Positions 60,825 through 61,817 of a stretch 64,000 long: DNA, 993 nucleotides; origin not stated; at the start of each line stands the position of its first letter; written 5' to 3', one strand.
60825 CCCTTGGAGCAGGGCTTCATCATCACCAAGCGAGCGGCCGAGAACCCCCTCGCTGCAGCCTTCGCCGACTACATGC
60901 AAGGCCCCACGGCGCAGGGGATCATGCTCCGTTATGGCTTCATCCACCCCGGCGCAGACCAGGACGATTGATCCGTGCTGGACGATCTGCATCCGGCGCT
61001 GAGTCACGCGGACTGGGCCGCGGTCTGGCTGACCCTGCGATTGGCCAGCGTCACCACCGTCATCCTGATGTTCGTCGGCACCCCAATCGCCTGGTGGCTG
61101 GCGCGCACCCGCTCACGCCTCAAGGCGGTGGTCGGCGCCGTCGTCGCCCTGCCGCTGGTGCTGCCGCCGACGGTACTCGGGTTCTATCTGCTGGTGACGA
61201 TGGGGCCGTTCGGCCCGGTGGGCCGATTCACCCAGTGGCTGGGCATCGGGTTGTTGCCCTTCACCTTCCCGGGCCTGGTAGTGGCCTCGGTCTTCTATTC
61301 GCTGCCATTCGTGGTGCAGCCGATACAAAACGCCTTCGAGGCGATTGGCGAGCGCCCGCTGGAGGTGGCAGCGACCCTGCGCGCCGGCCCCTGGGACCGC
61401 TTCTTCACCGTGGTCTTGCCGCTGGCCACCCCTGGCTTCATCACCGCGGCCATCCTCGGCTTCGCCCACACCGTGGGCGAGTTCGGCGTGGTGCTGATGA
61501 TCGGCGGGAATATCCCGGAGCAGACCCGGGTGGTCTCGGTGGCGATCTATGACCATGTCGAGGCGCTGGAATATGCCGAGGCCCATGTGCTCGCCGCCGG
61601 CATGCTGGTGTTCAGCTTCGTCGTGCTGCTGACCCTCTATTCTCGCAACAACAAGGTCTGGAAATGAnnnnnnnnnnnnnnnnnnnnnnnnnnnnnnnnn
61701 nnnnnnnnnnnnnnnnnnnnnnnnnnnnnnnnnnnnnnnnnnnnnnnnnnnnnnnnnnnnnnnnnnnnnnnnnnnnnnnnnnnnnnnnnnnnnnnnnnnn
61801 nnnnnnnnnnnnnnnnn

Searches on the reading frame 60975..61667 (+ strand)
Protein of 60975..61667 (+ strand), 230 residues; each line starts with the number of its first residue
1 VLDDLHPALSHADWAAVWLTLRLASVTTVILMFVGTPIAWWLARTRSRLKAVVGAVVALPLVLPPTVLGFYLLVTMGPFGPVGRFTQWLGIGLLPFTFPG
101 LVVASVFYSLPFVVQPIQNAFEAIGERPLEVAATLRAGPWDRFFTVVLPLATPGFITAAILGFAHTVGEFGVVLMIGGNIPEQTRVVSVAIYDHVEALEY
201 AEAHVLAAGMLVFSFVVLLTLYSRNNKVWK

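Call 76: search_protein_families(library=ncbifam, proteins=[window:60975-61667:+], max_evalue=0.00001)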
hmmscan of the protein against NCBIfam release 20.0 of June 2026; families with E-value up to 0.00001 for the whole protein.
window:60975-61667:+ (230 aa): 30 families (the best 25 are shown)
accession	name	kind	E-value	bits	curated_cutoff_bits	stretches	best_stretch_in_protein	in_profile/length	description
TIGR02141.1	modB_ABC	equivalog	4.8e-74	248.5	182.6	1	18-226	1-207/208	molybdate ABC transporter permease subunit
NF006939.0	PRK09421.1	equivalog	8.1e-48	162.8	262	1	8-217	3-209/230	molybdate ABC transporter permease subunit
TIGR01581.1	Mo_ABC_porter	hypoth_equivalog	2e-44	151.7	210.3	1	12-219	18-223/225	ABC transporter permease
TIGR02139.1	permease_CysT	equivalog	4.5e-42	144.5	246.1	1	15-221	50-255/265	sulfate ABC transporter permease subunit CysT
TIGR00969.1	3a0106s02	subfamily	4.8e-41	141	240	1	15-220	61-265/272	sulfate ABC transporter permease subunit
NF040839.1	tungstate_WtpB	equivalog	1e-32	113.8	340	1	14-221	43-244/251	tungstate ABC transporter permease WtpB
NF008208.0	PRK10971.1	equivalog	6.5e-32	111.1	415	1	15-221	58-263/277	sulfate/thiosulfate ABC transporter permease CysT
TIGR02140.1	permease_CysW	equivalog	1.6e-28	99.9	329.1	1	14-219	46-250/261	sulfate ABC transporter permease subunit CysW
TIGR03262.1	PhnU2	equivalog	4.5e-22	78.4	593.25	1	14-204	53-235/546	putative 2-aminoethylphosphonate ABC transporter permease subunit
NF038017.1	ABC_perm1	subfamily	1.1e-20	74.5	100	1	20-206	1-179/184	ABC transporter permease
NF011624.0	PRK15050.1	equivalog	1.2e-19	70.5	247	1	15-223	73-283/297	2-aminoethylphosphonate ABC transporter permease subunit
NF008620.0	PRK11602.1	equivalog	2.6e-19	69.5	442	1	15-225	64-270/291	sulfate/thiosulfate ABC transporter permease CysW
NF007044.0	PRK09497.1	equivalog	9.5e-18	64.7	348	1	15-227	63-276/285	spermidine/putrescine ABC transporter permease PotB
NF041773.1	tung_perm_TupB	equivalog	1.1e-16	61.3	320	1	14-223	23-224/230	tungstate ABC transporter permease TupB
NF007963.0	PRK10683.1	equivalog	5.8e-16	58.8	489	1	19-227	101-311/317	putrescine ABC transporter permease PotH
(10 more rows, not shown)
